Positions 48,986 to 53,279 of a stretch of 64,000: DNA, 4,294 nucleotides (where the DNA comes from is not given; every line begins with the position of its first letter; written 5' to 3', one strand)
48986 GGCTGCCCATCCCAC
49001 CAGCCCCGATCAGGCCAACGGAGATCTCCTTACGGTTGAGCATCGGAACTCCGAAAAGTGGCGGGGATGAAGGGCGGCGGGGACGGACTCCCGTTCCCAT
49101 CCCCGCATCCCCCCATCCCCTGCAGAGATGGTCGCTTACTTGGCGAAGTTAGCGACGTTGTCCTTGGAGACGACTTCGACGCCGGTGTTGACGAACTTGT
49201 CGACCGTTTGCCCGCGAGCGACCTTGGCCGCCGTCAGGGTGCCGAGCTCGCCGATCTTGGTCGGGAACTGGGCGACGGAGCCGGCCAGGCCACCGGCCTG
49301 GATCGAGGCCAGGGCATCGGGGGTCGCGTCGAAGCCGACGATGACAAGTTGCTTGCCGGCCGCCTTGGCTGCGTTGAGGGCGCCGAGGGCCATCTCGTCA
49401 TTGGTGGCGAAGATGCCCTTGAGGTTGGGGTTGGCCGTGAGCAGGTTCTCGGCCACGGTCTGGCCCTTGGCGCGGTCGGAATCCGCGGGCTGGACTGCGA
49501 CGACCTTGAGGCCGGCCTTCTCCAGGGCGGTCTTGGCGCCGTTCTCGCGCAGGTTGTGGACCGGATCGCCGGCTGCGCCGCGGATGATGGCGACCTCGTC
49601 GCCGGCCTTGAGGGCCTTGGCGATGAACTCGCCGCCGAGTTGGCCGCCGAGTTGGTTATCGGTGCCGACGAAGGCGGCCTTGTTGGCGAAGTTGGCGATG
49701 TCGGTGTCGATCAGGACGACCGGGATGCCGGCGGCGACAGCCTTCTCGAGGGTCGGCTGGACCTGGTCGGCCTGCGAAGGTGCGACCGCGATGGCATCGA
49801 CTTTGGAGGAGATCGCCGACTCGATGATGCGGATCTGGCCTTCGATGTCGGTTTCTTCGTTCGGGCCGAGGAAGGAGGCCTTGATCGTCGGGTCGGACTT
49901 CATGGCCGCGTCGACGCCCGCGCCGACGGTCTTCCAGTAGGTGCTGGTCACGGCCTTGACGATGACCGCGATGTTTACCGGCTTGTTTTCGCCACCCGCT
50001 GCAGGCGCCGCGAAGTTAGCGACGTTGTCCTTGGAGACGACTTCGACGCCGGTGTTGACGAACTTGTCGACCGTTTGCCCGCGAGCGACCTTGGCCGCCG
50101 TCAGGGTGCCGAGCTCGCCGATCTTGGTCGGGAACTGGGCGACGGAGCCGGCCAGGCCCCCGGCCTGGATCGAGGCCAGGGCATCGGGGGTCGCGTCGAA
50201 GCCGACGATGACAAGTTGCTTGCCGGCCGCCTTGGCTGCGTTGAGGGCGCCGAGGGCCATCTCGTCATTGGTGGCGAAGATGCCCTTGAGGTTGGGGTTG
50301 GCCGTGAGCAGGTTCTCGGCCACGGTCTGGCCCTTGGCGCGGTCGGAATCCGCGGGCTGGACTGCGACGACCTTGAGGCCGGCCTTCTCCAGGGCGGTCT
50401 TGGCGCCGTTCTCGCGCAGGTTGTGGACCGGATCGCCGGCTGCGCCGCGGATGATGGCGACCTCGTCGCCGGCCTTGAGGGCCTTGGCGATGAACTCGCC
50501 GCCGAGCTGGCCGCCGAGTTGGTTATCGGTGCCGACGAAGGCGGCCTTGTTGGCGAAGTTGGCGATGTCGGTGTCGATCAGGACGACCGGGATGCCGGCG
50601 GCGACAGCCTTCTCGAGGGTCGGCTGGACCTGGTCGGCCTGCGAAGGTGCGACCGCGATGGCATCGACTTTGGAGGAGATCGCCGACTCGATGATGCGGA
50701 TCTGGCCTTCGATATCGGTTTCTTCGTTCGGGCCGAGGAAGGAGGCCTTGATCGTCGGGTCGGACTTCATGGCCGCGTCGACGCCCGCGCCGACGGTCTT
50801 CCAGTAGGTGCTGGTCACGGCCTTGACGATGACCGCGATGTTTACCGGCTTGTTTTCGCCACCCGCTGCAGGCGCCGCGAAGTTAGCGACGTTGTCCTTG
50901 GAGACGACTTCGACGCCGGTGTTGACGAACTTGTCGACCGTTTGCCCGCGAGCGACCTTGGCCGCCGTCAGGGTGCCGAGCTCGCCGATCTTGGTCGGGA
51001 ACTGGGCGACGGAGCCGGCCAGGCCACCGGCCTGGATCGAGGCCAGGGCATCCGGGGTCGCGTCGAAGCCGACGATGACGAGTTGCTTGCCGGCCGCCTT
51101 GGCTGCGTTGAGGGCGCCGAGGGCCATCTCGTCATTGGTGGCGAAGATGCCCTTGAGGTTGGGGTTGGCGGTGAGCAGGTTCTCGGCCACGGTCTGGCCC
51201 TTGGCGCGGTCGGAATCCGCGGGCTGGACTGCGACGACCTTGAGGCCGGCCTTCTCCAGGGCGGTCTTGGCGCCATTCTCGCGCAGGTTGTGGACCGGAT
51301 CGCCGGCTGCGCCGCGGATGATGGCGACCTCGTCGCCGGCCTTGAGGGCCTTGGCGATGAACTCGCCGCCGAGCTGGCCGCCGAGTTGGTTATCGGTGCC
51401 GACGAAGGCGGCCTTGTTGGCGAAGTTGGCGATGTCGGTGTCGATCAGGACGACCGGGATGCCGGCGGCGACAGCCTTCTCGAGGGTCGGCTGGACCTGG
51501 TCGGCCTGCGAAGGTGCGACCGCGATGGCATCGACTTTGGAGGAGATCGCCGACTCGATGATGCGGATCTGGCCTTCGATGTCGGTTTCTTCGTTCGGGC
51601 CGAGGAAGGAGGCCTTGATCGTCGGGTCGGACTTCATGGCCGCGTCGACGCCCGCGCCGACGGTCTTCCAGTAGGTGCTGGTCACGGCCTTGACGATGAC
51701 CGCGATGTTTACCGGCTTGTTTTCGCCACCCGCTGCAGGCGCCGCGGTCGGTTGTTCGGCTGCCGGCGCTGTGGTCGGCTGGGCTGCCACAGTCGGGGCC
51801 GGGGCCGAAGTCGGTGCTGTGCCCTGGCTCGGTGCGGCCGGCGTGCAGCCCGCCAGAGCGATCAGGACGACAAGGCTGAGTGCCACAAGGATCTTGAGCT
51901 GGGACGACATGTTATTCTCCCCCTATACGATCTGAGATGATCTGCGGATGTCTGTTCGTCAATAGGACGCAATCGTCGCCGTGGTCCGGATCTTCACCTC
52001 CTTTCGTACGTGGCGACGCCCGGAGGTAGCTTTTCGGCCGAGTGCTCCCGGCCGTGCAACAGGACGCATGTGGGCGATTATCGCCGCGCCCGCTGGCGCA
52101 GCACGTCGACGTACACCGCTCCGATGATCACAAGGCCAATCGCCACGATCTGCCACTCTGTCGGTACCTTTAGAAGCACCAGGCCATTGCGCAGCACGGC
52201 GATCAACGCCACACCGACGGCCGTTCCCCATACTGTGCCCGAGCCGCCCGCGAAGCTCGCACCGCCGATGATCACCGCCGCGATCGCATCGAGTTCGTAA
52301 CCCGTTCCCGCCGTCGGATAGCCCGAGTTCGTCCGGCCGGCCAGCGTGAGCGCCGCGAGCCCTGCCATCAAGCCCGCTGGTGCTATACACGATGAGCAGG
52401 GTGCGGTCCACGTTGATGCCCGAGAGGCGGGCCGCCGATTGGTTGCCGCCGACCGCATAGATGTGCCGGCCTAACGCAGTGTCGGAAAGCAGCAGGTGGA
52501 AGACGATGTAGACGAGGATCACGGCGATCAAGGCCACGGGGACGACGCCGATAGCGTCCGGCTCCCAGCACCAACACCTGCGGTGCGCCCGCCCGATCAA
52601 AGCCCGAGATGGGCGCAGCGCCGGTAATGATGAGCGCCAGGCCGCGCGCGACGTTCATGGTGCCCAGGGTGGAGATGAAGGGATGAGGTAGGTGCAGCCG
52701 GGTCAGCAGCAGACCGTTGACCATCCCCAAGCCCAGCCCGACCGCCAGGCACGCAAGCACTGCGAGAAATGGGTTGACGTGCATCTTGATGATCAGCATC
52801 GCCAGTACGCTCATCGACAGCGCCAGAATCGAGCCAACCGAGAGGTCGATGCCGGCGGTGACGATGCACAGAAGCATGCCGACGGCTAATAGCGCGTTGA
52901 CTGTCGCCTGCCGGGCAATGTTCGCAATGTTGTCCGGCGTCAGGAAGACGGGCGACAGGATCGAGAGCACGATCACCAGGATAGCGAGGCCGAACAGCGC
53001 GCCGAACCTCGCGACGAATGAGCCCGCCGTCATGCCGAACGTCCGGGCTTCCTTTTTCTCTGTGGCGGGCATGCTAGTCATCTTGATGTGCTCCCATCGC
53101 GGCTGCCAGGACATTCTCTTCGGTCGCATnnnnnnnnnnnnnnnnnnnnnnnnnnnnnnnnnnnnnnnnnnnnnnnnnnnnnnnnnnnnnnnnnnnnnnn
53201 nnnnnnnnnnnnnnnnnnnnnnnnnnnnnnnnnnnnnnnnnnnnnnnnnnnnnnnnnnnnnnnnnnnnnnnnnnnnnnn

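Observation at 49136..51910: One lipoprotein ORF encodes three identical ribose-type binding domains; all differences between the 867-bp copies are synonymous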

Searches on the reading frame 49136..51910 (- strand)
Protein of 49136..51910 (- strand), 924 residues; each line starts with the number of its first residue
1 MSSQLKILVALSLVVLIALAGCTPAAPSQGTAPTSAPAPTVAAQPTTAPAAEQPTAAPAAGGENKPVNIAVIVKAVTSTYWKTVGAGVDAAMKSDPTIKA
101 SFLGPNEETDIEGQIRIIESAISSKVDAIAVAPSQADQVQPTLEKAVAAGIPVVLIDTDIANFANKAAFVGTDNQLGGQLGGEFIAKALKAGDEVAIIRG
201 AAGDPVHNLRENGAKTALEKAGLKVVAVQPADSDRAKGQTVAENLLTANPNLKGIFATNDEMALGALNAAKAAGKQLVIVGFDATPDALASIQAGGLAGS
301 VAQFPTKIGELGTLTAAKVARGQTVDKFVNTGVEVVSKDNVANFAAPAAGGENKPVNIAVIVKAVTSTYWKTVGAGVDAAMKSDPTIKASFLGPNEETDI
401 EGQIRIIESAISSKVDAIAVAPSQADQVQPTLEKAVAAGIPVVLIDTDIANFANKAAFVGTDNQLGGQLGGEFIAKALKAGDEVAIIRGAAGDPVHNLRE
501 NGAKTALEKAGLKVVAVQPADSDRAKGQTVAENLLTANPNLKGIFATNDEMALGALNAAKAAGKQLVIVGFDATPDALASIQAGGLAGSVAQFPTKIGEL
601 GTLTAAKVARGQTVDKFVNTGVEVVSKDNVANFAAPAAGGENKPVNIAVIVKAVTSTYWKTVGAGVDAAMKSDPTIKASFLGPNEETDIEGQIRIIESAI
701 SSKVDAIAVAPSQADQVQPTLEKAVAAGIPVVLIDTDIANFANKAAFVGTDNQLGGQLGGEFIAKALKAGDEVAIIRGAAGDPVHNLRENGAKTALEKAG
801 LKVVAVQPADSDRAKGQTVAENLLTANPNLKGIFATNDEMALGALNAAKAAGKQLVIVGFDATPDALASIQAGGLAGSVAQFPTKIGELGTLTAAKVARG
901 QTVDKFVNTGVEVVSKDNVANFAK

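Call 8: search_protein_families(library=pfam, proteins=[window:49136-51910:-])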
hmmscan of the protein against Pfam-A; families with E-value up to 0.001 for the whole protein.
window:49136-51910:- (924 aa): 7 families
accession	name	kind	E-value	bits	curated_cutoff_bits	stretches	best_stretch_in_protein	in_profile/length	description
PF13407.12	Peripla_BP_4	-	4.5e-188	623.3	35.1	3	69-323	1-257/258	Periplasmic binding protein domain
PF00532.27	Peripla_BP_1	-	7.8e-49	167.1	22.2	3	69-276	4-207/281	Periplasmic binding proteins and sugar binding domain of LacI family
PF13377.12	Peripla_BP_3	-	1.9e-33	116.3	26.5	3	194-310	11-135/167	Periplasmic binding protein-like domain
PF03793.24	PASTA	-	6.2e-07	29.7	23.2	0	211-241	11-41/64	PASTA domain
PF06506.16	PrpR_N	-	3.1e-06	27.3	29.1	0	125-167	94-136/167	Propionate catabolism activator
PF13692.12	Glyco_trans_1_4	-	1e-05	26.3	27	0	128-162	78-113/142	Glycosyl transferases group 1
PF01882.25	DUF58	-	0.00018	21.2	23.4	0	207-282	70-143/216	Protein of unknown function DUF58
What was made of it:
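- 49136..51910 (-): Gene for a lipid-anchored substrate-binding protein with three tandem identical CUT2/RbsB-like domains (924 codons plus stop). Three full-length Peripla_BP_4 matches (call 8).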

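Call 10: find_homologous_proteins(query=window:49136-51910:-, max_evalue=1e-10)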
Query window:49136-51910:- (924 aa): 86 proteins with E <= 1e-10 among 8000 candidates.
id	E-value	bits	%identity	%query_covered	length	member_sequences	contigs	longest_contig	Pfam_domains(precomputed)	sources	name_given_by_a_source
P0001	0.0e+0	1451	77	100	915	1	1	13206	PF13377.13,PF00532.28,PF08032.18,PF13407.13,PF03793.25,PF16831.10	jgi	jgi:ribose transport system substrate-binding protein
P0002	0.0e+0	1135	87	69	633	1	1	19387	PF13377.13,PF00532.28,PF13407.13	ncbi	-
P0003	0.0e+0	1088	86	62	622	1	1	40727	PF13377.13,PF00532.28,PF13407.13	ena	-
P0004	0.0e+0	1087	80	69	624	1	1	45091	PF13377.13,PF00532.28,PF13407.13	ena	-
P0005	0.0e+0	1087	81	69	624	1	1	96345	PF13377.13,PF00532.28,PF13407.13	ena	-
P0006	0.0e+0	1086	81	69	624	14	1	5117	PF13377.13,PF00532.28,PF13407.13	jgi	jgi:ribose transport system substrate-binding protein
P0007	0.0e+0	1084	86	62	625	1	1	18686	PF13377.13,PF00532.28,PF13407.13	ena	-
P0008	0.0e+0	1083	86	62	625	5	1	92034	PF13377.13,PF00532.28,PF13407.13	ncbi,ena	-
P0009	0.0e+0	1082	82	69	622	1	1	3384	PF13377.13,PF00532.28,PF13407.13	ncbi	-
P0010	0.0e+0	1080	81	69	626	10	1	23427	PF13377.13,PF00532.28,PF13407.13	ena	-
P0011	0.0e+0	1072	86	62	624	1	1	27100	PF13377.13,PF00532.28,PF13407.13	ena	-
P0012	0.0e+0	1066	85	62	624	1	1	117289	PF13377.13,PF00532.28,PF13407.13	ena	-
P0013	0.0e+0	1061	82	69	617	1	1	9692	PF13377.13,PF00532.28,PF13407.13,PF13380.13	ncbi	-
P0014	0.0e+0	1042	86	62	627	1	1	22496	PF13377.13,PF00532.28,PF13407.13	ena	-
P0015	0.0e+0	1028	85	63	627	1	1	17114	PF13377.13,PF00532.28,PF13407.13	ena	-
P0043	2.5e-214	733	59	64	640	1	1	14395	PF13377.13,PF00532.28,PF13407.13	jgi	jgi:ribose transport system substrate-binding protein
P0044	5.0e-186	639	44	91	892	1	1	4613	PF13377.13,PF00532.28,PF13407.13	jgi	jgi:ribose transport system substrate-binding protein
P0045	7.7e-185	635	45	91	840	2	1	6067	PF13377.13,PF00532.28,PF13407.13,PF05489.19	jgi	jgi:ABC-type sugar transport system substrate-binding protein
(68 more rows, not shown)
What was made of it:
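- Call 10 returns 43 two-domain homologues (509-640 aa, P0002-P0043) and three three-domain homologues (P0001, P0044, P0045).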

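Call 29: find_encoding_contigs(protein=window:49136-51910:-, flank=3000, max_places=5)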
Protein window:49136-51910:- (924 aa): no gene with exactly this product is on record in the collection.
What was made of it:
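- The exact protein is not on record anywhere (call 29). The exact protein is absent from a 15-billion-protein collection (call 29).
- Tried and rejected: Exact-sequence look-up of the window protein found nothing on record (call 29).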

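Call 30: find_encoding_contigs(protein=P0001, flank=8000, max_places=3)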
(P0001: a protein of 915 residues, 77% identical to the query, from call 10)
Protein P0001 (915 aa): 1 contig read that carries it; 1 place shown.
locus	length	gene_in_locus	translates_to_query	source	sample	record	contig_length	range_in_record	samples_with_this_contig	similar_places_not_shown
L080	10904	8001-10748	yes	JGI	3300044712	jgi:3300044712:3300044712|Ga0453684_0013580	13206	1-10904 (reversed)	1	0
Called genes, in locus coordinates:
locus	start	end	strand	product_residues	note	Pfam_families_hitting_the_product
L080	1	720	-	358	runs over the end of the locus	PF00188:CAP, PF01476:LysM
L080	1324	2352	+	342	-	PF00356:LacI, PF00532:Peripla_BP_1, PF13407:Peripla_BP_4, PF13377:Peripla_BP_3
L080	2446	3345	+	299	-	PF04962:KduI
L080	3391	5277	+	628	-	PF02776:TPP_enzyme_N, PF00205:TPP_enzyme_M, PF02775:TPP_enzyme_C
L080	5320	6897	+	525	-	PF00005:ABC_tran, PF09818:ABC_ATPase (faint), PF13304:AAA_21 (faint), PF00005:ABC_tran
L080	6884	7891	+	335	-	PF02653:BPD_transp_2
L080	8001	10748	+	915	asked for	PF00532:Peripla_BP_1, PF13407:Peripla_BP_4, PF13377:Peripla_BP_3, PF00532:Peripla_BP_1, PF13407:Peripla_BP_4, PF13377:Peripla_BP_3, PF00532:Peripla_BP_1, PF13407:Peripla_BP_4, +4 more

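Call 51: find_related_loci(query=window:49136-51910:-, collection=metagenome_contigs, flank=4000)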
Query window:49136-51910:- (924 aa) in metagenome_contigs; peptide patterns used: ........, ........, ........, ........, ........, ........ (x = any residue, [..] = any of these).
46 stretches matched a pattern; 39 encode a relative of the query (tblastn E <= 1e-3); 39 distinct loci.
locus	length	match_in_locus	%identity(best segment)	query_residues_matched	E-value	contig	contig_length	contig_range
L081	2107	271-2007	77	53-922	0e+0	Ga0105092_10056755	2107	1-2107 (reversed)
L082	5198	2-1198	78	63-924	0e+0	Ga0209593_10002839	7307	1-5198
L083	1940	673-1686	78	1-924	1e-166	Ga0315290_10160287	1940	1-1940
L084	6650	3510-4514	76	1-924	1e-147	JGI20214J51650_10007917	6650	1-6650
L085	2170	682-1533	85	63-924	3e-157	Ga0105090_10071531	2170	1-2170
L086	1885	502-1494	72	1-924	2e-152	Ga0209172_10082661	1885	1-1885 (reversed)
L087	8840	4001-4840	87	67-924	8e-140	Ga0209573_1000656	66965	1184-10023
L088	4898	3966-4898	78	1-897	2e-141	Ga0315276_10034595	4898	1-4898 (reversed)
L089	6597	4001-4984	69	1-924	2e-136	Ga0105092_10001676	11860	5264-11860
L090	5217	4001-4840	86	67-924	4e-136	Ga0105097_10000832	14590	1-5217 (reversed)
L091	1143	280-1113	81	67-922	1e-150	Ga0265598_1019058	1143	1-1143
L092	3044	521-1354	86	67-922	2e-142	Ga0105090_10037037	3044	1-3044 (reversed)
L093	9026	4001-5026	66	2-922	2e-133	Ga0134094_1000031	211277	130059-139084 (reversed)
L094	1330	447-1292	77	65-924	3e-144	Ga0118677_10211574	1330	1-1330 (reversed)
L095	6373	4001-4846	79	65-924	8e-131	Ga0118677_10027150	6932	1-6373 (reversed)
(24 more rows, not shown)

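Call 66: predict_structure(alignment_id=A2)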
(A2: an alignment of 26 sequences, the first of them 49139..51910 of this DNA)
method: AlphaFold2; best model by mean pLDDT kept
length: 924 residues; sequences in the alignment: 26
mean_pLDDT: 86.1   pTM: 0.41
mean pLDDT of the five models: 86.1, 85.2, 85.1, 83.2, 79.8
residues with pLDDT >= 90: 527; 70-90: 303; 50-70: 39; < 50: 55
segments of 3 or more residues with pLDDT < 50: 21-61, 347-352, 635-640
pLDDT, mean of each block of 10 residues (from residue 1): 72 70 36 33 29 33 78 84 86 92 82 90 94 88 96 94 92 93 95 93 81 96 93 62 88 95 90 92 88 93 90 95 90 91 59 78 84 83 89 82 88 91 87 87 92 90 94 96 92 84 96 92 64 90 95 92 94 88 94 90 90 82 92 54 85 90 94 92 92 96 95 90 92 92 93 95 96 91 87 96 90 69 92 95 94 95 93 95 93 91 87 93 80
secondary structure, 60 per line:
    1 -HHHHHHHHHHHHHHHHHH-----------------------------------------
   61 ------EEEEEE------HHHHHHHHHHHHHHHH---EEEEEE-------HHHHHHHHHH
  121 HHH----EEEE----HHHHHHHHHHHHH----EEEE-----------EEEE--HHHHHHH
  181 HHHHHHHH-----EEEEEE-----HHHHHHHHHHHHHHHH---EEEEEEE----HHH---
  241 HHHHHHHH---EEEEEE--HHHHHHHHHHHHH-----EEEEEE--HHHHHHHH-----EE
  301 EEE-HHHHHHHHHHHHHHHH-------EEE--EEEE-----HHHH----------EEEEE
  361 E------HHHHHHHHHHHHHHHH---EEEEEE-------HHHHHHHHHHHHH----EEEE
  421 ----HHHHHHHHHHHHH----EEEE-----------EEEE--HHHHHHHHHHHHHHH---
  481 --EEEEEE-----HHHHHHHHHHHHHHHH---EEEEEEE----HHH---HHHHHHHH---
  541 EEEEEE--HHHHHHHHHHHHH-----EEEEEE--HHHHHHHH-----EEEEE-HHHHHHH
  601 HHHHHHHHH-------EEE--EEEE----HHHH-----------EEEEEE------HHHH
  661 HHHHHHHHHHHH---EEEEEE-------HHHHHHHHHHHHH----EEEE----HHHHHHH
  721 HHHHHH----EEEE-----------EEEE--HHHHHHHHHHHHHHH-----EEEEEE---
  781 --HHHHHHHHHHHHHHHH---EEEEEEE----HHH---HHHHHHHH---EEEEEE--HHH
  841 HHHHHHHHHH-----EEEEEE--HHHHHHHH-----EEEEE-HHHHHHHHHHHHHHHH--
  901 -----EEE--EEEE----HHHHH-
elements in order (helices of 4 or more, strands of 3 or more residues): H2-19 E67-72 H79-94 E98-103 H111-123 E128-131 H136-148 E153-156 E168-171 H174-188 E194-199 H205-220 E224-230 H241-248 E252-257 H260-272 E278-283 H286-293 E299-303 H305-320 E328-330 E333-336 H342-345 E356-361 H368-383 E387-392 H400-412 E417-420 H425-437 E442-445 E457-460 H463-477 E483-488 H494-509 E513-519 H530-537 E541-546 H549-561 E567-572 H575-582 E588-592 H594-609 E617-619 E622-625 H630-633 E645-650 H657-672 E676-681 H689-701 E706-709 H714-726 E731-734 E746-749 H752-766 E772-777 H783-798 E802-808 H819-826 E830-835 H838-850 E856-861 H864-871 E877-881 H883-898 E906-908 E911-914 H919-923
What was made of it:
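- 49136..51910 (-): AlphaFold2 model shows three well-folded units with pLDDT about 90 (call 66).
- Call 66 gives mean pLDDT 86 and pTM 0.41, with low confidence only in residues 21-61, 347-352 and 635-640.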

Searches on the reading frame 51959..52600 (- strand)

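Call 8: search_protein_families(library=pfam, proteins=[window:51959-52600:-])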
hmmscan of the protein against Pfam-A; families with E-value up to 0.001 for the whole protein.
window:51959-52600:- (213 aa): 1 family
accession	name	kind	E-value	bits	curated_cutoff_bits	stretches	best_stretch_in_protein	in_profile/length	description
PF02653.21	BPD_transp_2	-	4e-12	46.3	26.8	1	25-77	136-188/269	Branched-chain amino acid transport system / permease component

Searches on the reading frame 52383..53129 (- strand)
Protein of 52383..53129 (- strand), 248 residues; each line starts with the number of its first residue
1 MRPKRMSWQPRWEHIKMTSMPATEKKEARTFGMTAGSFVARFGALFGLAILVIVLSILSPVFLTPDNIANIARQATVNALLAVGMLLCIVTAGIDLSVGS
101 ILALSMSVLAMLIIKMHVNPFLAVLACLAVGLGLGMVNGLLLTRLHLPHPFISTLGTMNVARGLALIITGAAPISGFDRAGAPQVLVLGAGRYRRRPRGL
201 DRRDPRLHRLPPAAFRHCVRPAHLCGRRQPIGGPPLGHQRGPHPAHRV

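Call 8: search_protein_families(library=pfam, proteins=[window:52383-53129:-])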
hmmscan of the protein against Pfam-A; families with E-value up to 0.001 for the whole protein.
window:52383-53129:- (248 aa): 1 family
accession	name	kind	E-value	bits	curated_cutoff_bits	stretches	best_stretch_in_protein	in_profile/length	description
PF02653.21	BPD_transp_2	-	1.6e-14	54.1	26.8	1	67-170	1-104/269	Branched-chain amino acid transport system / permease component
